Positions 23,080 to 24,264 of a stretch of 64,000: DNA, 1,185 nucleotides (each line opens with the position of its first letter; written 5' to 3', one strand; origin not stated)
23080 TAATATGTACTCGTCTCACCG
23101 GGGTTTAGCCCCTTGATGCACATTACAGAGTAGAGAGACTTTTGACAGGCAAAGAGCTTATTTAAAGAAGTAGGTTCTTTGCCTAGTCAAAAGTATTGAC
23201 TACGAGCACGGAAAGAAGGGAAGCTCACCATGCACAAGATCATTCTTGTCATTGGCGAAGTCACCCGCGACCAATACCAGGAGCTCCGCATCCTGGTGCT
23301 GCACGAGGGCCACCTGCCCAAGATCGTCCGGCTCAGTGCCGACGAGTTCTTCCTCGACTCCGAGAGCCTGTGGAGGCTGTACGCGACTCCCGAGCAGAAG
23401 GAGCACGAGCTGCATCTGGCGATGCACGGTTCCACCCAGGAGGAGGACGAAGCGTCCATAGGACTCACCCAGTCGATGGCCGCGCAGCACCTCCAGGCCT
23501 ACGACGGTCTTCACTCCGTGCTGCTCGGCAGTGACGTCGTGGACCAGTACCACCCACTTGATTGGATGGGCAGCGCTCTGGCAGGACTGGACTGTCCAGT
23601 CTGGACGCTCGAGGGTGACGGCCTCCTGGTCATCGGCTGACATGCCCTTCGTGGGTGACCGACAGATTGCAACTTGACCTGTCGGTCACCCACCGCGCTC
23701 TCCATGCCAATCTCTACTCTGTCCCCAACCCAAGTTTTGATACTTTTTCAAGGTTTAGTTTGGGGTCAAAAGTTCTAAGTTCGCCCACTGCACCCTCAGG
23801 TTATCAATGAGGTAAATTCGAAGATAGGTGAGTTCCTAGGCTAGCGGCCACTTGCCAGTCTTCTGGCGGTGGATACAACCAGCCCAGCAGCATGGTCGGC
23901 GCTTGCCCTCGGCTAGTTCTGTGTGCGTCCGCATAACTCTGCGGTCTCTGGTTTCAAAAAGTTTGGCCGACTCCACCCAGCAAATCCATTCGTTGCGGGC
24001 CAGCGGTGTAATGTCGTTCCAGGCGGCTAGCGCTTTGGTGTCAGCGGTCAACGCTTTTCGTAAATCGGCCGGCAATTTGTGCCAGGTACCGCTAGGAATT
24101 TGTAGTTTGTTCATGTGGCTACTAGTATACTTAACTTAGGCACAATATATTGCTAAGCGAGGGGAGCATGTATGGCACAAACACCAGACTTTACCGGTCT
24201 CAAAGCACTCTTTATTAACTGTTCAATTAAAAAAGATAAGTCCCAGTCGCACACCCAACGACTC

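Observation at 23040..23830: Compositionally foreign GC3-rich ORF with a near-consensus promoter, structured leader and exact 12-nt inverted repeats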

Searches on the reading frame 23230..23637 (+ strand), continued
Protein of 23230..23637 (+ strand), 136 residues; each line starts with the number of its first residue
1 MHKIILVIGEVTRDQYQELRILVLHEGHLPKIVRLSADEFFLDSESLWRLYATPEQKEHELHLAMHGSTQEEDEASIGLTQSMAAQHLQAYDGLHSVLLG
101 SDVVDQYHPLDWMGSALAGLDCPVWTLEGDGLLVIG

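Call 50: fold_search(model_id=the predicted structure, library=viral)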
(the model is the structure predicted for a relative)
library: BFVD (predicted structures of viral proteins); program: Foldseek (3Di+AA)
matches with E <= 10: 773; with E <= 0.001: 0
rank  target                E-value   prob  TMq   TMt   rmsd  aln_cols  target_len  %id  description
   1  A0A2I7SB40            1.6e-03  0.97  0.37  0.30  11.4       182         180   10  (no name in the UniProt tables at hand)
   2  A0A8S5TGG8            4.8e-03  0.90  0.38  0.19  15.5       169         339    8  Uncharacterized protein [Myoviridae sp. ctIty1]
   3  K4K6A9                7.6e-03  0.77  0.35  0.35   7.4       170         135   11  Uncharacterized protein [Caulobacter phage CcrColossus]
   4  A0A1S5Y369            1.0e-02  0.69  0.31  0.33   8.0       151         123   12  Uncharacterized protein [uncultured archaeal virus]
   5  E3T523                2.4e-02  0.47  0.30  0.16  14.3       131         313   11  Uncharacterized protein [Cafeteria roenbergensis virus (strain BV-PW1)]
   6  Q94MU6                2.8e-02  0.51  0.33  0.30  16.3       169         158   13  p23 [Myxococcus phage Mx8]
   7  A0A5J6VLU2            3.2e-02  0.21  0.25  0.16  14.5       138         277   12  Alpha/beta hydrolase family protein [Megaviridae environmental sample]
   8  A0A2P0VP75            3.6e-02  0.18  0.23  0.14  15.4       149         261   11  Putative SDR family oxidoreductase [Tetraselmis virus 1]
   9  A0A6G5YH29            4.4e-02  0.28  0.26  0.10  11.9       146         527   10  (no name in the UniProt tables at hand)
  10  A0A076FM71            4.7e-02  0.80  0.35  0.22   8.0       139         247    8  Uncharacterized protein [Aureococcus anophagefferens virus]
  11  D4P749                5.7e-02  0.66  0.33  0.37   9.6       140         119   12  (no name in the UniProt tables at hand)
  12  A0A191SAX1            5.7e-02  0.51  0.33  0.31   8.8       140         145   11  (no name in the UniProt tables at hand)
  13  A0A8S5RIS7            6.9e-02  0.41  0.30  0.26   8.3       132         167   11  N-deoxyribosyltransferase [virus sp. ctHG14]
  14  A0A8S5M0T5            7.8e-02  0.47  0.32  0.26   8.3       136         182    8  DUF4406 domain-containing protein [Siphoviridae sp. ctLAw30]
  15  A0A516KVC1            7.8e-02  0.30  0.31  0.21   8.4       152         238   10  (no name in the UniProt tables at hand)
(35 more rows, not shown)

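Call 52: find_related_loci(query=A2, collection=genome_contigs, flank=5000)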
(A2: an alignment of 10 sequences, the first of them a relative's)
Query A2 (136 aa) in genome_contigs; peptide patterns used: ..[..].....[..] (x = any residue, [..] = any of these).
28 stretches matched a pattern; 1 encode a relative of the query (tblastn E <= 1e-3); 1 distinct loci.
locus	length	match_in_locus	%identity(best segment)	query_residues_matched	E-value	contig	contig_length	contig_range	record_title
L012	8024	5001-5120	63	1-40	2e-12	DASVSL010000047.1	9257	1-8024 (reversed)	MAG TPA_asm: Candidatus Saccharimonadales bacterium isolate SMAG_U3261 k141_581554, whole genome shotgun sequence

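Call 53: find_encoding_contigs(protein=P0006, flank=5000, max_places=5)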
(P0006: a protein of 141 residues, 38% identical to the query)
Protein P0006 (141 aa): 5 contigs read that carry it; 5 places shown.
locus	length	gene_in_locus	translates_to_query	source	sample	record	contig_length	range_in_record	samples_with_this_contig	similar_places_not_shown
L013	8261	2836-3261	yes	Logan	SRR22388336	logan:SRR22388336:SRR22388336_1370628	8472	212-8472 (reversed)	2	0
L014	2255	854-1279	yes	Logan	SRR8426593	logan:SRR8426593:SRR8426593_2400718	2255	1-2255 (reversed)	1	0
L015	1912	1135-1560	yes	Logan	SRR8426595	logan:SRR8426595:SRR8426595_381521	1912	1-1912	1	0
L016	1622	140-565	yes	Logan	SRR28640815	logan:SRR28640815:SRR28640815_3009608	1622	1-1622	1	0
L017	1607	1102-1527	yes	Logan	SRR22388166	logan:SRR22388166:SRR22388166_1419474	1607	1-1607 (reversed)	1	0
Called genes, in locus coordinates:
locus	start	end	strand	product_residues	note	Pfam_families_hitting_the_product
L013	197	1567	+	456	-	-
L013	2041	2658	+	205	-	PF10026:DUF2268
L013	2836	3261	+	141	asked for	-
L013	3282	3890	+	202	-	PF06414:Zeta_toxin (weak), PF13671:AAA_33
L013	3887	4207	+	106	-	-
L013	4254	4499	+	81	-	PF09932:DUF2164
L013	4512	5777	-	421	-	PF03952:Enolase_N, PF00113:Enolase_C, PF13378:MR_MLE_C (weak), PF07476:MAAL_C (weak)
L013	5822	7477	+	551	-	PF00389:2-Hacid_dh, PF01262:AlaDh_PNT_C (faint), PF02826:2-Hacid_dh_C, PF00300:His_Phos_1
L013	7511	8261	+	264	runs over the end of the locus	PF03372:Exo_endo_phos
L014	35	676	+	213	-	PF10026:DUF2268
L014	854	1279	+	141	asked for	-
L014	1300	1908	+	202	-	PF06414:Zeta_toxin (weak), PF13671:AAA_33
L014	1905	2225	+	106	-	-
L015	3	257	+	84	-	?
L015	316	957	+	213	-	PF10026:DUF2268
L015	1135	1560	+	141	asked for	-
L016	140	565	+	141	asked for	-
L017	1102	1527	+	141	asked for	-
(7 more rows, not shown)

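Call 54: find_encoding_contigs(protein=P0004, flank=5000, max_places=2)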
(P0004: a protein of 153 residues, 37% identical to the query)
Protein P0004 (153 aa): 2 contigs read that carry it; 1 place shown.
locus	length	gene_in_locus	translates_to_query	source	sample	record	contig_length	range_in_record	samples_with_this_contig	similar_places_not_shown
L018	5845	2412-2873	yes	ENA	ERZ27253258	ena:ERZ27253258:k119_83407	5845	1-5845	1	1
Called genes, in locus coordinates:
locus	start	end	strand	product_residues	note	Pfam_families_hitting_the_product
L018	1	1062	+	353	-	?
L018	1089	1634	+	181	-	-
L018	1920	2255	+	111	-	-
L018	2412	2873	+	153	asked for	-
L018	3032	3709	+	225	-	PF02586:SRAP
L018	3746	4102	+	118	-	-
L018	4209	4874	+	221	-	-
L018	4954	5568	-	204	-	PF13787:HXXEE (weak)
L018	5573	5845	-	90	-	?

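Call 55: find_encoding_contigs(protein=P0007, flank=5000, max_places=2)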
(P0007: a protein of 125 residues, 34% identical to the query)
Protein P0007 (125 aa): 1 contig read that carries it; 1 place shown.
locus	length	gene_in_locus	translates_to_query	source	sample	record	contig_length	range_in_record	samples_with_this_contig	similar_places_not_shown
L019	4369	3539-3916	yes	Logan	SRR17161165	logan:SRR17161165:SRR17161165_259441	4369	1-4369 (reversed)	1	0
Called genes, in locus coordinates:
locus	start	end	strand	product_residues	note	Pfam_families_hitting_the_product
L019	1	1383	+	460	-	?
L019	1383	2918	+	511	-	PF00989:PAS (weak), PF00512:HisKA, PF02518:HATPase_c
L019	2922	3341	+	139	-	PF00072:Response_reg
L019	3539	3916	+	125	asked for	-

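Call 63: find_encoding_contigs(protein=P0009, flank=4000, max_places=2)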
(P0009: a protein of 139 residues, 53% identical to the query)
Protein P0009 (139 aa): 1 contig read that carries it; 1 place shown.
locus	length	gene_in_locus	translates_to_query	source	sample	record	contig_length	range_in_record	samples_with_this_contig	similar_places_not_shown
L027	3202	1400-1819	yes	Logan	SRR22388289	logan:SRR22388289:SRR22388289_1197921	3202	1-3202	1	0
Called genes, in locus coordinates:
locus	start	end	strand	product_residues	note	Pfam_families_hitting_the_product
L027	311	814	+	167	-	PF06414:Zeta_toxin (weak), PF13671:AAA_33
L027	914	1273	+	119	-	-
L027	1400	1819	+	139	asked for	-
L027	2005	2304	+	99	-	-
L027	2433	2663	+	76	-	PF04193:PQ-loop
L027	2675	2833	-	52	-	-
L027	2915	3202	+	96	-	?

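Call 64: find_encoding_contigs(protein=P0024, flank=4000, max_places=2)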
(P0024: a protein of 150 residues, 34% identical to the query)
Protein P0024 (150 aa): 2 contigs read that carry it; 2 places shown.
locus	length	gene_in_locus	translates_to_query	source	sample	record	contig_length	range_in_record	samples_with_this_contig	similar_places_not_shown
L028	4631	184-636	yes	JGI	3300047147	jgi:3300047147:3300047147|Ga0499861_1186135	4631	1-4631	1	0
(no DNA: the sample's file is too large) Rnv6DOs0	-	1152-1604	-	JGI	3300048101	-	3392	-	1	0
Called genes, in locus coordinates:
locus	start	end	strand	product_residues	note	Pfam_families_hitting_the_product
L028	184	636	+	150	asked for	-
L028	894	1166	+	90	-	-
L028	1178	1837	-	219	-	-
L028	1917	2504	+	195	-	PF12917:YfbR-like, PF13023:HD_3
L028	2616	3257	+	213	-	-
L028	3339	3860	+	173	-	PF06414:Zeta_toxin (weak), PF13207:AAA_17 (faint), PF13671:AAA_33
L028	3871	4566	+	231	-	PF01863:YgjP-like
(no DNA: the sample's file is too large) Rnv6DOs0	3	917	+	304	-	?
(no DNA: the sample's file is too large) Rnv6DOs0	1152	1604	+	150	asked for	-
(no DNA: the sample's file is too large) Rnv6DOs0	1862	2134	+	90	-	-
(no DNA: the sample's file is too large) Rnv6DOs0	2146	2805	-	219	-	-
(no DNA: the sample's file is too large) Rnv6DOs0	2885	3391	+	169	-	?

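Call 65: find_related_loci(query=A2, collection=viral_contigs, flank=4000)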
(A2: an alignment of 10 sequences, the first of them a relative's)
Query A2 (136 aa) in viral_contigs; peptide patterns used: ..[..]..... (x = any residue, [..] = any of these).
20 stretches matched a pattern, but none encodes a relative of the query by tblastn (E <= 1e-3).

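Call 94: find_homologous_proteins(query=L005:335-1579:+, max_evalue=1e-30)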
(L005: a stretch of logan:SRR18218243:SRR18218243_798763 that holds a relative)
Query L005:335-1579:+ (415 aa): 8000 proteins with E <= 1e-30 among 8000 candidates; the best 120 are listed.
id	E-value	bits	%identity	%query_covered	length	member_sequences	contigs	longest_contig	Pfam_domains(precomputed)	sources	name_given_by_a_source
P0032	5.5e-275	929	100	100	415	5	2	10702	PF22421.2,PF00579.32,PF01479.31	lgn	-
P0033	1.0e-239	813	86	100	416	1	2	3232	PF22421.2,PF00579.32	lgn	-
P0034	3.5e-238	808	85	100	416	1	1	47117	PF22421.2,PF00579.32,PF01479.31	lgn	-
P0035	2.4e-236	802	85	100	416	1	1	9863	PF22421.2,PF00579.32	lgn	-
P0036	3.1e-231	785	83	100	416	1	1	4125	PF22421.2,PF00579.32,PF01479.31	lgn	-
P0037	8.3e-229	777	82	100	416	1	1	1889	PF22421.2,PF00579.32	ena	-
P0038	4.8e-228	775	80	100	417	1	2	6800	PF22421.2,PF00579.32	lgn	-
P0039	2.0e-227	773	81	100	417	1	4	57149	PF22421.2,PF00579.32,PF01479.31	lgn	-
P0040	6.6e-217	738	78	100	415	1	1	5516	PF22421.2,PF00579.32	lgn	-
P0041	1.9e-216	736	77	100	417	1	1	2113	PF22421.2,PF00579.32,PF01479.31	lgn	-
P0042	4.5e-216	735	77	100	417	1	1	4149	PF22421.2,PF00579.32,PF01479.31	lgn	-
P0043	1.8e-215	733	77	100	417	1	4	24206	PF22421.2,PF00579.32,PF01479.31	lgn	-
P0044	4.4e-215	732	78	100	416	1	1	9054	PF22421.2,PF00579.32,PF01479.31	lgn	-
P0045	7.1e-215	731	77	100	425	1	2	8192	PF22421.2,PF00579.32,PF01479.31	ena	-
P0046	1.1e-214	731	78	100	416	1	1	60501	PF22421.2,PF00579.32,PF01479.31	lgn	-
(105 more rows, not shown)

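Call 95: search_solved_structures(query=A1, max_evalue=10)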
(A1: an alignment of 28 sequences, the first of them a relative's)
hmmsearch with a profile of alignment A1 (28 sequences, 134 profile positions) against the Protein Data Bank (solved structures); distinct sequences matched with E-value up to 10: 4.
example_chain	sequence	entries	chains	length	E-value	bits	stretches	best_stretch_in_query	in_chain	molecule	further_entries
6yc8_A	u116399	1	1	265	0.18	15.3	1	69-107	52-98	Ketoreductase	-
3err_A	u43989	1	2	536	0.32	14.5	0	5-54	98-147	fusion protein of microtubule binding domain from mouse cytoplasmic dynein and seryl-tRNA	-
3j1t_A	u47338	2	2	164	0.48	14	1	4-55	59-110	Cytoplasmic dynein 1 heavy chain 1, seryl t-RNA synthetase chimera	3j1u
6rzb_C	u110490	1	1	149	0.59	13.7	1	5-56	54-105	MKIAA0325 protein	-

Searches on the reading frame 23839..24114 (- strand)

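Call 5: search_protein_families(library=pfam, proteins=[window:23839-24114:-], max_evalue=1)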
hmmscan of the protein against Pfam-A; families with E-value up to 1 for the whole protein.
window:23839-24114:- (92 aa): 1 family
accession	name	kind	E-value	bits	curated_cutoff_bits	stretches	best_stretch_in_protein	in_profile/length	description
PF13376.11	OmdA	-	1.8e-17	63.5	25.6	1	13-70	3-60/60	Bacteriocin-protection, YdeI or OmpD-Associated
